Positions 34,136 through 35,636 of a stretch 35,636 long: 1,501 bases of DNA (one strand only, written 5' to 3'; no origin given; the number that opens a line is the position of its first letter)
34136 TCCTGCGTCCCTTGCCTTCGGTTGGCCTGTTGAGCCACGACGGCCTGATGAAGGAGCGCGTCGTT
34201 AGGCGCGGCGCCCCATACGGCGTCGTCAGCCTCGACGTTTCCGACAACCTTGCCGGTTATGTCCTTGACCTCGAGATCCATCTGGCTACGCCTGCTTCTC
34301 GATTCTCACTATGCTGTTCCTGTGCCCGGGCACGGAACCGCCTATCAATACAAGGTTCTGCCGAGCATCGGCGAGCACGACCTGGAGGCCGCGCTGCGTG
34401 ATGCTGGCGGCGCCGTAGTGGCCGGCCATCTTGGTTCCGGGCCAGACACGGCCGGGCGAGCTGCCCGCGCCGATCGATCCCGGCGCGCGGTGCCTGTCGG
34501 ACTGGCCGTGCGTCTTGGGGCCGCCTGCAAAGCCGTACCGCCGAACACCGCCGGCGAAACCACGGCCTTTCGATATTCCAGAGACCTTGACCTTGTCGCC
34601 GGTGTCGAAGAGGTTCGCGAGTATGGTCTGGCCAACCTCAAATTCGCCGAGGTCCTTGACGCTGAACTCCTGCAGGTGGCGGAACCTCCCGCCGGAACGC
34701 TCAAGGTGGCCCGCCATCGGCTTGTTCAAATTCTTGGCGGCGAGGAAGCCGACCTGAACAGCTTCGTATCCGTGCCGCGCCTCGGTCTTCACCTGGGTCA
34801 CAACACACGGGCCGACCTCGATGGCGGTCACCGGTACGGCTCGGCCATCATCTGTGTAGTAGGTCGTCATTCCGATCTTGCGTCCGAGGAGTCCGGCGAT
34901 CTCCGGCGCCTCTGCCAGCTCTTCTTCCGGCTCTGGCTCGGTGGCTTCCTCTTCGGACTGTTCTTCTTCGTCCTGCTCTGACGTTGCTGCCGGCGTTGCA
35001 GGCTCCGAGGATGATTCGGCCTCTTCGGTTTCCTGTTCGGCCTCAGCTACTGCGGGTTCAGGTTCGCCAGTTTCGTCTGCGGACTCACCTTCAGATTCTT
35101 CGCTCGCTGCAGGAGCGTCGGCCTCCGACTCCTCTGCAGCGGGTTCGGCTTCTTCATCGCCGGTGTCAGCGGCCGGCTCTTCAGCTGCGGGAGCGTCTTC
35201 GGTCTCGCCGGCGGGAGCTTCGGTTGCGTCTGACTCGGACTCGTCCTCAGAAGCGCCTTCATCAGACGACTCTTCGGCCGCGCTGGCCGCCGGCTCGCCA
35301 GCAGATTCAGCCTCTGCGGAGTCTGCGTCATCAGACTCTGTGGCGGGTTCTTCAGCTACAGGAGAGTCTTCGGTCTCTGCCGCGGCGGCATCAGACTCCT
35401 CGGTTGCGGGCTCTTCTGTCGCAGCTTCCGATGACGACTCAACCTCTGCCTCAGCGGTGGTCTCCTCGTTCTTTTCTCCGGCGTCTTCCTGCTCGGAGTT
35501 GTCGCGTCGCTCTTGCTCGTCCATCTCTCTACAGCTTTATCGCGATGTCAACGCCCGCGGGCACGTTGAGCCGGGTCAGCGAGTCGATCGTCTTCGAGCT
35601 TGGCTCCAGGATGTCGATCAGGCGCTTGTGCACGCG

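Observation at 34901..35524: uL3 carries a ~208-residue, almost purely acidic N-terminal extension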

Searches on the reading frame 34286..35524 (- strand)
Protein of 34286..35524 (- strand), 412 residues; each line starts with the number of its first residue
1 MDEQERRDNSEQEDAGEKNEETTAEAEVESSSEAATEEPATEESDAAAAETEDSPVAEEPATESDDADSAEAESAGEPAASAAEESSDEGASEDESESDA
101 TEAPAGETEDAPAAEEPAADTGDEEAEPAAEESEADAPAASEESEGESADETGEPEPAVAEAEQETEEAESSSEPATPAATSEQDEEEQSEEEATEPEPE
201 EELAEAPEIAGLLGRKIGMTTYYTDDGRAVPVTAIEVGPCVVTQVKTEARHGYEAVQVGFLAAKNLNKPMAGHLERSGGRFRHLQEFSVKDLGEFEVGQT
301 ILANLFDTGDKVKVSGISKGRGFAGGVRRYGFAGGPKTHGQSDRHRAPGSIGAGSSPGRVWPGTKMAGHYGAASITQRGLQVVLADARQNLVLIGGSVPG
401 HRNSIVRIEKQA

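Call 5: search_protein_families(library=pfam, proteins=[window:34286-35524:-], max_evalue=1)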
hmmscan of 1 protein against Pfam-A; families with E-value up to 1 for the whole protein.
window:34286-35524:- (412 aa): 1 family
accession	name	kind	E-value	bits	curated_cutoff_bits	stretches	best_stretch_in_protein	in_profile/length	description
PF00297.29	Ribosomal_L3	-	3.5e-15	56.3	22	1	294-382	204-285/369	Ribosomal protein L3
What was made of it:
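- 34286..35524 (-): rplC, encoding a 412-aa uL3 (stop codon included). PF00297 matches at E 3.5e-15 (call 5).
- On Bacterial uL3 (TIGR03625 L3_bact / PF00297 Ribosomal_L3): PF00297 scores 56.3 bits against a cutoff of 22 (call 5).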

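Call 6: search_protein_families(library=ncbifam, proteins=[window:34286-35524:-], max_evalue=1)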
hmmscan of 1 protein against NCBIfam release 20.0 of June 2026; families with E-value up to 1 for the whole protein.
window:34286-35524:- (412 aa): 3 families
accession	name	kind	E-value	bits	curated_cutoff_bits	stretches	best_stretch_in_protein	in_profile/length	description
TIGR03625.1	L3_bact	equivalog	3.2e-74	249.1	142.9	1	211-408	1-201/202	50S ribosomal protein L3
TIGR03626.1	L3_arch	equivalog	2.2e-09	36.6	308.7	1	299-385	182-267/331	50S ribosomal protein L3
NF003261.0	PRK04231.1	equivalog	2.5e-09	36.3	341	1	299-371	190-261/342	50S ribosomal protein L3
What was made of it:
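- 34286..35524 (-): TIGR03625 scores 249 bits against a cutoff of 142.9, over residues 211-408 (call 6).
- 34286..34894 (-): Canonical uL3 core, residues 211-412 plus the stop codon. It includes the rRNA-penetrating loop (residues ~320-373). TIGR03625 covers residues 211-408 (call 6).
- On Bacterial uL3 (TIGR03625 L3_bact / PF00297 Ribosomal_L3): TIGR03625 scores 249.1 bits against a cutoff of 142.9, covering model positions 1-201 of 202 on residues 211-408 (call 6).
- Checked: NCBIfam TIGR03625 (L3_bact) matches residues 211-408 at E 3e-74 (call 6).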

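Call 8: find_homologous_proteins(query=window:34286-35524:-, max_evalue=1e-10)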
Query window:34286-35524:- (412 aa): 2307 proteins with E <= 1e-10 among 8000 candidates; the best 120 are listed.
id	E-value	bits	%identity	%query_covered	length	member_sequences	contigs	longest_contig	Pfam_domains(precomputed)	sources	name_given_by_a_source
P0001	6.6e-136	472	68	78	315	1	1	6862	PF00297.29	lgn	-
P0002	7.4e-136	472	61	100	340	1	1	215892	PF00297.29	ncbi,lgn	-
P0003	1.5e-133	464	58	100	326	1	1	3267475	PF00297.29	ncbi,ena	-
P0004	4.7e-133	462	59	100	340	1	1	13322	PF00297.29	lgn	-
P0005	1.7e-131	457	90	51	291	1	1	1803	PF00297.29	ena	-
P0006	3.7e-131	456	65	80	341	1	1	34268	PF00297.29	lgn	-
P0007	8.6e-131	455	88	50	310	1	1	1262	PF00297.29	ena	-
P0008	5.3e-130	452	87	52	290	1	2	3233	PF00297.29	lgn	-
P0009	2.4e-128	447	89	50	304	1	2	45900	PF00297.29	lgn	-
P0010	1.2e-126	441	86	50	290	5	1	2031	PF00297.29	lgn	-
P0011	1.7e-126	441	87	50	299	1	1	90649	PF00297.29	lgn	-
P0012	1.3e-125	438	88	50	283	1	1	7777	PF00297.29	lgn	-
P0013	1.6e-125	438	74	65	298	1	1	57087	PF00297.29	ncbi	-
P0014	9.0e-123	429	87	51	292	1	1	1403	PF00297.29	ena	-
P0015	9.3e-123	429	83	50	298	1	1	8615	PF00297.29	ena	-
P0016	5.4e-122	426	81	58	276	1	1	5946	PF00297.29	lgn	-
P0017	7.9e-121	422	69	70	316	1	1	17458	PF00297.29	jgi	jgi:large subunit ribosomal protein L3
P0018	5.7e-120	419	84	51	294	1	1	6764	PF00297.29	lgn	-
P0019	6.2e-117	409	82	51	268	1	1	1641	PF00297.29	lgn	-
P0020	3.1e-116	407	83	52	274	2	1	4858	PF00297.29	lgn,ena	-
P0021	4.0e-116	407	69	68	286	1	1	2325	PF00297.29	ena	-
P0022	4.4e-116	407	68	66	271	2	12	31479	PF00297.29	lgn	-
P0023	1.4e-114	402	73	60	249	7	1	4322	PF00297.29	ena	-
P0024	1.6e-114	401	79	56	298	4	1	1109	PF00297.29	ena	-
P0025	4.4e-109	384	72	60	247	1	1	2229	PF00297.29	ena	-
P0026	7.4e-101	356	69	61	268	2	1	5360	PF00297.29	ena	-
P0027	9.0e-93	330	67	56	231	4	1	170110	PF00297.29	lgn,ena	-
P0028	1.1e-92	330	66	55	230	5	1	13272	PF00297.29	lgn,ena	-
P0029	2.2e-92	329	71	50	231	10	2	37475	PF00297.29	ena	-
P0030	7.4e-92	327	65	56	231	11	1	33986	PF00297.29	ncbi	-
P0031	1.1e-91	326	65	55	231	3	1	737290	PF00297.29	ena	-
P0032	1.1e-91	326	66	55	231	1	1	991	PF00297.29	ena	-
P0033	1.4e-91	326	67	55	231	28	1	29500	PF00297.29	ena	-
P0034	5.2e-91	324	64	55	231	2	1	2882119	PF00297.29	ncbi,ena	-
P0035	6.6e-91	324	66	53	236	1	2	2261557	PF00297.29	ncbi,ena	-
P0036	1.0e-90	323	66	53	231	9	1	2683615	PF00297.29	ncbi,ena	-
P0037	1.2e-90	323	58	66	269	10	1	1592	PF00297.29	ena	-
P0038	1.4e-90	323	68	50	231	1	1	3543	PF00297.29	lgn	-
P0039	1.8e-90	322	69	50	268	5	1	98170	PF00297.29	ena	-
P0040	2.0e-90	322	62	61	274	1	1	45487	PF00297.29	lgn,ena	-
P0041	2.7e-90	322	64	55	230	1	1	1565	PF00297.29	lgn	-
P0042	3.2e-90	321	60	64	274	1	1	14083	PF00297.29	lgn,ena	-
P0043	3.3e-90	321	65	55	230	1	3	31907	PF00297.29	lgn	-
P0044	4.2e-90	321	65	55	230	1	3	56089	PF00297.29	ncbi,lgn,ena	-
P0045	5.8e-90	321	69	51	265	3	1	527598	PF00297.29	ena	-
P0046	6.3e-90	320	63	56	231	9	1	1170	PF00297.29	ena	-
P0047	6.6e-90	320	68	50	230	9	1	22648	PF00297.29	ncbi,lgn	-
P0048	6.7e-90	320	65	54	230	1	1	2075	PF00297.29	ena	-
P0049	6.9e-90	320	69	50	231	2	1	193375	PF00297.29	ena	-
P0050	7.0e-90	320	67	53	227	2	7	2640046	PF00297.29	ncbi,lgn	-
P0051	7.1e-90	320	68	51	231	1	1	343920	PF00297.29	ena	-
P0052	7.9e-90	320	65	56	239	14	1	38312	PF00297.29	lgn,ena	-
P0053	1.9e-89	319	68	50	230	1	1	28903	PF00297.29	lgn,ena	-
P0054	3.3e-89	318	63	56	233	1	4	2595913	PF00297.29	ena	-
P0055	3.7e-89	318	68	50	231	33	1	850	PF00297.29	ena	-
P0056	5.2e-89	317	64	56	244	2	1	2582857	PF00297.29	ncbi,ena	-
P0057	5.6e-89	317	63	56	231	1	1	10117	PF00297.29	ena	-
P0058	8.2e-89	317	70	50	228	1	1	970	PF00297.29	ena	-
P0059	1.1e-88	316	58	66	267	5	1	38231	PF00297.29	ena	-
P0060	1.7e-88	316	67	50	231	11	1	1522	PF00297.29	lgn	-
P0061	2.1e-88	315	68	50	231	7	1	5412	PF00297.29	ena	-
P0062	3.0e-88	315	66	51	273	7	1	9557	PF00297.29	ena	-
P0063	7.1e-88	314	67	53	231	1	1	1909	PF00297.29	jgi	-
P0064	1.8e-87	312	68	50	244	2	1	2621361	PF00297.29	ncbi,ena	-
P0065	3.7e-87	311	63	54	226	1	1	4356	PF00297.29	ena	-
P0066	7.7e-87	310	69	49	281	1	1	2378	PF00297.29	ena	-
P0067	8.9e-87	310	69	49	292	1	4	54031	PF00297.29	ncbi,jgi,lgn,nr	ncbi:MAG: 50S ribosomal protein L3 [Chloroflexi bacterium]|nr:50S ribosomal protein L3 [Chloroflexot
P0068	1.9e-86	309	68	49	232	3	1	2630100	PF00297.29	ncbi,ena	-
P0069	2.0e-86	309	71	49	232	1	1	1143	PF00297.29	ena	-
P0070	3.6e-86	308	68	49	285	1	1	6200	PF00297.29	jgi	jgi:large subunit ribosomal protein L3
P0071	5.8e-86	307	67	49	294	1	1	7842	PF00297.29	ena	-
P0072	7.1e-86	307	68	49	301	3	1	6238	PF00297.29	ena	-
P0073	9.6e-86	307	67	49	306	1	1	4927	PF00297.29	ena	-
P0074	9.7e-86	307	67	49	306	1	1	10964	PF00297.29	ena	-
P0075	1.4e-85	306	68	49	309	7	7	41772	PF00297.29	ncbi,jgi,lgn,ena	-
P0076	1.4e-85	306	68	49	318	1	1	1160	PF00297.29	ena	-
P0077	1.6e-85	306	68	49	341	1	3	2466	PF00297.29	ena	-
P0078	1.7e-85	306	61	58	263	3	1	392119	PF00297.29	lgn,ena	-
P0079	2.4e-85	305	68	49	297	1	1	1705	PF00297.29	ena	-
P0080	2.8e-85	305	68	49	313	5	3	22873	PF00297.29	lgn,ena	-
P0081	3.0e-85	305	66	49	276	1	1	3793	PF00297.29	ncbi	-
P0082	7.5e-85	304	67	49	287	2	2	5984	PF00297.29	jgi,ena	jgi:large subunit ribosomal protein L3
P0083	7.5e-85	304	66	49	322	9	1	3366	PF00297.29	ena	-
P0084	9.8e-84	300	66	49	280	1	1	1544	PF00297.29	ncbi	-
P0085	2.9e-83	299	68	51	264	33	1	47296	PF00297.29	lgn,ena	-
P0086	1.0e-81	293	68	49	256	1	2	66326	PF00297.29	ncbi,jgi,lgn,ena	-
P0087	1.3e-81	293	66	49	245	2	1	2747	PF00297.29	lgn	-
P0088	9.9e-81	290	66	47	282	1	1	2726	PF00297.29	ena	-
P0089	1.0e-80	290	66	47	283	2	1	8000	PF00297.29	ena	-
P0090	1.6e-80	290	66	47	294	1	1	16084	PF00297.29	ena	-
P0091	5.0e-80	288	64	49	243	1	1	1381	PF00297.29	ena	-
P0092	8.1e-80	287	67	47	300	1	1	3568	PF00297.29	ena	-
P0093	2.0e-79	286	66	47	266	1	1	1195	PF00297.29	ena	-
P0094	5.5e-79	284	66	47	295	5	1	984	PF00297.29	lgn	-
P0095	1.4e-78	283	65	47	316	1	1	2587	PF00297.29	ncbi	-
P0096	5.9e-78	281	65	49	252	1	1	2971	PF00297.29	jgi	jgi:large subunit ribosomal protein L3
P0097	2.0e-77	279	63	49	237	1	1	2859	PF00297.29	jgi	jgi:large subunit ribosomal protein L3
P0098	3.2e-77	279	65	49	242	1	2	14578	PF00297.29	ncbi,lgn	-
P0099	7.5e-77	277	66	47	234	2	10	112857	PF00297.29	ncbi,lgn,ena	-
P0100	7.8e-76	274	64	49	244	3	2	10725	PF00297.29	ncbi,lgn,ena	-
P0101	7.5e-75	271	64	49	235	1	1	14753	PF00297.29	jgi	jgi:large subunit ribosomal protein L3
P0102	3.6e-72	262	51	58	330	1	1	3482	PF00297.29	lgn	-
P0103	8.4e-71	258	51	68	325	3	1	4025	PF00297.29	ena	-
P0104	9.5e-70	254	60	49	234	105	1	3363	PF00297.29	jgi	jgi:large subunit ribosomal protein L3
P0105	6.4e-69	251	60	48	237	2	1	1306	PF00297.29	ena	-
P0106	7.9e-69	251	55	48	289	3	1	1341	PF00297.29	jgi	jgi:large subunit ribosomal protein L3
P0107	8.0e-69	251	59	48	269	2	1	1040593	PF00297.29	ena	-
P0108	1.3e-68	250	60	50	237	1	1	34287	PF00297.29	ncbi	-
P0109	1.9e-68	250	59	49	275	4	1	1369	PF00297.29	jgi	jgi:large subunit ribosomal protein L3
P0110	2.7e-68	249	60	49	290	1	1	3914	PF00297.29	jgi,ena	-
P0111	3.0e-68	249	60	49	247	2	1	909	PF00297.29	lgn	-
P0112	3.1e-68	249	54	49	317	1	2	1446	PF00297.29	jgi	jgi:large subunit ribosomal protein L3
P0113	3.6e-68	249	57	50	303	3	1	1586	PF00297.29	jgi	jgi:large subunit ribosomal protein L3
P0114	4.0e-68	249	53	51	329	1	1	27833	PF00297.29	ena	-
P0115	5.3e-68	248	61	49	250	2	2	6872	PF00297.29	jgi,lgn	jgi:large subunit ribosomal protein L3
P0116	7.0e-68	248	58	49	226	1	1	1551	PF00297.29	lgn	-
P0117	8.2e-68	248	57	50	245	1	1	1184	PF00297.29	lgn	-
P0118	1.4e-67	247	58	49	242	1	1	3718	PF00297.29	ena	-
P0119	1.7e-67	247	59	49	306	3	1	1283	PF00297.29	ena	-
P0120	2.1e-67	246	55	49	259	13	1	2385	PF00297.29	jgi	jgi:large subunit ribosomal protein L3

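Call 10: find_related_loci(query=window:34286-35524:-, collection=genome_contigs, flank=3000)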
Query window:34286-35524:- (412 aa) in genome_contigs; peptide patterns used: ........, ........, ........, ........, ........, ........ (x = any residue, [..] = any of these).
214 stretches matched a pattern; 22 encode a relative of the query (tblastn E <= 1e-3); 22 distinct loci.
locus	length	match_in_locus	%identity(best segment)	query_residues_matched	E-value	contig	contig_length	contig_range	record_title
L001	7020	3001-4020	60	1-412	1e-135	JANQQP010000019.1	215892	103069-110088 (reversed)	MAG: Dehalococcoidia bacterium isolate IP29b_bin.30 k99_1099435, whole genome shotgun sequence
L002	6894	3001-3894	74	1-412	1e-135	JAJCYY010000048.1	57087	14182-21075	MAG: Chloroflexota bacterium isolate OFTM297 OFTM297_47, whole genome shotgun sequence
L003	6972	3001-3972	66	63-412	6e-131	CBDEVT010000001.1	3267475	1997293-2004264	MAG: Dehalococcoidia bacterium isolate 68605754-1818-4a61-b8ac-b218061140c5 genome assembly, contig: contig_1, whole gen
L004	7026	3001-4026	89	1-412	3e-130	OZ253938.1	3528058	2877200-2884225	MAG: Dehalococcoidia bacterium isolate 938a814a-a7a9-432c-9302-fddda961f002 genome assembly, chromosome: 1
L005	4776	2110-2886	73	171-412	2e-127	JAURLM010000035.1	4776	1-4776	MAG: Chloroflexota bacterium isolate SFB_Oligo_Co_124 k141_540882, whole genome shotgun sequence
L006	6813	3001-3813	83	1-412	4e-124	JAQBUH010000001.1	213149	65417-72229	MAG: Chloroflexota bacterium isolate casp150-mb.142 NODE_58_length_213149_cov_0.186942, whole genome shotgun sequence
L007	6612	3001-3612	75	209-412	5e-104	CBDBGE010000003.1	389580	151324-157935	MAG: Dehalococcoidia bacterium isolate cbf7c279-2744-4af4-98a5-7b2d7e2e1d30 genome assembly, contig: contig_3, whole gen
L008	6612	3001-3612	75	209-412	1e-102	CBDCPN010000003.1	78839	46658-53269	MAG: Dehalococcoidia bacterium isolate 77b6deb3-c992-4f46-a2a9-38a77cc1bbdf genome assembly, contig: contig_3, whole gen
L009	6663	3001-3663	66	192-411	9e-97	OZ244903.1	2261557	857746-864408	MAG: Dehalococcoidia bacterium isolate b514a8d4-b2f7-4557-a024-de9a677f1d99 genome assembly, chromosome: 1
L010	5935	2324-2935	71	209-412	9e-97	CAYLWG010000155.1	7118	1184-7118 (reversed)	MAG TPA_asm: uncultured Dehalococcoidales bacterium isolate SRP215229_co1_119 genome assembly, contig: NODE_7678_length_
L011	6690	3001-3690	64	182-410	3e-96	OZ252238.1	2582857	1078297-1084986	MAG: Dehalococcoidia bacterium isolate 3b585892-57e4-4bd8-ad59-b8128180b5a5 genome assembly, chromosome: 1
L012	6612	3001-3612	74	209-412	3e-102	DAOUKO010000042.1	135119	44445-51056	MAG TPA_asm: Dehalococcoidia bacterium isolate S7_336 k113_2218848, whole genome shotgun sequence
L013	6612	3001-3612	70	209-412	8e-94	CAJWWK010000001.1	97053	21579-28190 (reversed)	MAG TPA_asm: uncultured Dehalococcoidia bacterium isolate ERR599008_bin.58_MetaBAT_v2.12.1_MAG genome assembly, contig:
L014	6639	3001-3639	65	200-411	5e-93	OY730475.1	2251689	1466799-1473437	MAG: Dehalococcoidia bacterium isolate c245f576-cd95-4824-9596-b9f38da103fa genome assembly, chromosome: 1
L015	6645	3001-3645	47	199-410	2e-58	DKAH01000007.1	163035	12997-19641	MAG TPA_asm: Candidatus Marinimicrobia bacterium UBA6931 UBA6931_contig_9190, whole genome shotgun sequence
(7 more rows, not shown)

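Call 23: search_solved_structures(query=window:34289-35524:-, max_evalue=1e-20, show_alignments=1)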
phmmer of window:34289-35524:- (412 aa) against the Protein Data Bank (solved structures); distinct sequences matched with E-value up to 1e-20: 66 (the best 60 are shown).
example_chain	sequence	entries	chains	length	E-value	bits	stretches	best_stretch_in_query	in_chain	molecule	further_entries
9i5t_E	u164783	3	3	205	4.2e-53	184.4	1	210-410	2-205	Large ribosomal subunit protein uL3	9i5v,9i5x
8crx_d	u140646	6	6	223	6.2e-53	183.8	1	209-408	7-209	50S ribosomal protein L3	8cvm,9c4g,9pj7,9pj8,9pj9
28nt_D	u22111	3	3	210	1.6e-51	179.2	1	211-402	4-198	Large ribosomal subunit protein uL3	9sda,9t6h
9hig_d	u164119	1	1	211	7e-51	177.1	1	210-403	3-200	Large ribosomal subunit protein uL3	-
9h91_D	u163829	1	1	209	1.7e-50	175.8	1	210-405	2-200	50S ribosomal protein L3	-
4v83_BD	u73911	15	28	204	1.9e-50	175.6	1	210-408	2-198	50S ribosomal protein L3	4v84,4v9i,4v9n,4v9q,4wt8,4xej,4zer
4v68_BE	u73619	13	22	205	1.9e-50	175.6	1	210-408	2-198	50S ribosomal protein L3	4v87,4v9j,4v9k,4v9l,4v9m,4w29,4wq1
10px_1E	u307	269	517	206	2e-50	175.6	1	210-408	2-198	50S ribosomal protein L3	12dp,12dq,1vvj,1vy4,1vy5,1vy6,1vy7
24yw_D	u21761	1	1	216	5.4e-50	174.2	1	210-404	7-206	Large ribosomal subunit protein uL3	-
9qt5_C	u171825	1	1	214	5.8e-50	174.1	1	207-409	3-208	Large ribosomal subunit protein uL3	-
7jil_C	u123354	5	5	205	1.2e-48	169.7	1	210-410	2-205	50S ribosomal protein L3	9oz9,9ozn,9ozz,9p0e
10qm_L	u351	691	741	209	2.6e-48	168.6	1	210-405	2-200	50S ribosomal protein L3 | Large ribosomal subunit protein uL3 | 50S ribosomal protein L36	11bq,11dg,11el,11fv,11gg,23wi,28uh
5wdt_D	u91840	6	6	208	4.2e-48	167.9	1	211-405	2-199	50S ribosomal protein L3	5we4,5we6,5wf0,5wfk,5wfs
6q9a_C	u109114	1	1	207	4.2e-48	167.9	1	211-405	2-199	50S ribosomal protein L3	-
7nhk_H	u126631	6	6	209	6.5e-48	167.3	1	210-409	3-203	50S ribosomal protein L3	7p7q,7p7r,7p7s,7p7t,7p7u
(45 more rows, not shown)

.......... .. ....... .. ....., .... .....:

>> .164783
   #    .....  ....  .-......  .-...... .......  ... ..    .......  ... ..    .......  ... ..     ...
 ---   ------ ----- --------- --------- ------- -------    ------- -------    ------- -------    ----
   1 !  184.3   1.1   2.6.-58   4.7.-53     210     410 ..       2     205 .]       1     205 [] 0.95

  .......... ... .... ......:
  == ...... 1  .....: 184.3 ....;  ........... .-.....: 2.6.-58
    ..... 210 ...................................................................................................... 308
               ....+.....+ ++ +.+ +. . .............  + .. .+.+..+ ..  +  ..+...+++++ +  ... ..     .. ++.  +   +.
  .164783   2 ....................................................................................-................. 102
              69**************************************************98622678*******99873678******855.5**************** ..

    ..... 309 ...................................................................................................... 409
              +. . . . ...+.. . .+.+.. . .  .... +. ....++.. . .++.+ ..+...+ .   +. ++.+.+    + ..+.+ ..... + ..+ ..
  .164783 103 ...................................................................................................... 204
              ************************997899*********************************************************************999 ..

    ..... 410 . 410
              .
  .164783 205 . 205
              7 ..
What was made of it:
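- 34286..34894 (-): The core is 45-60% identical to solved bacterial uL3 chains (call 23).
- Closest known: Organellar uL3. Same: Examples are 5mlc_E (305 aa), 6z1p_Ad (439 aa) and 7ood_b (287 aa, core at residues 2-207) (call 23).
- Checked: Solved bacterial uL3 chains are mostly 204-223 aa, so 412 aa is about double (call 23).
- Both ends of uL3 tolerate additions in solved ribosomes: chloroplast and mitochondrial N-extensions, and a C-extension in Mycoplasma pneumoniae 7ood_b (call 23).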

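Call 30: search_protein_representatives(protein=window:34286-35524:-)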
Query: 412 residues. Proteins with E-value up to 0.001 (for the whole library): 10583; up to 1e-10: 5252; up to 1e-30: 836. The best 150 are listed.
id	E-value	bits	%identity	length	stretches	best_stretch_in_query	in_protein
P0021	1.3e-116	406.6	69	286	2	181-412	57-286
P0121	2.0e-75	271.1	59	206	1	209-410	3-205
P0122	1.8e-74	268.0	60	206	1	209-411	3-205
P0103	2.7e-71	257.5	50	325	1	104-409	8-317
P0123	3.3e-66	240.7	46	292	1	139-410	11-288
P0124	1.4e-65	238.7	66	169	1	245-411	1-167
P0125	3.6e-64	234.0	56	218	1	209-409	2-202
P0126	7.5e-64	233.0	54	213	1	209-410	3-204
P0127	5.3e-63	230.2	58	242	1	209-408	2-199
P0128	8.4e-63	229.5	56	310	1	209-408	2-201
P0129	1.3e-61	225.6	54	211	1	210-408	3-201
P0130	5.5e-60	220.3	54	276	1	209-410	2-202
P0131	7.8e-60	219.8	49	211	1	209-410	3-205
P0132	1.2e-58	215.8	53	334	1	210-410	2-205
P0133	1.3e-58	215.7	49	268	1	158-409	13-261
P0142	2.1e-54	201.9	38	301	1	126-410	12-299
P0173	5.0e-48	180.9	47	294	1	121-411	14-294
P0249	8.3e-44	167.0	36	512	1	130-410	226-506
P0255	1.3e-43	166.4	35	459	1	12-410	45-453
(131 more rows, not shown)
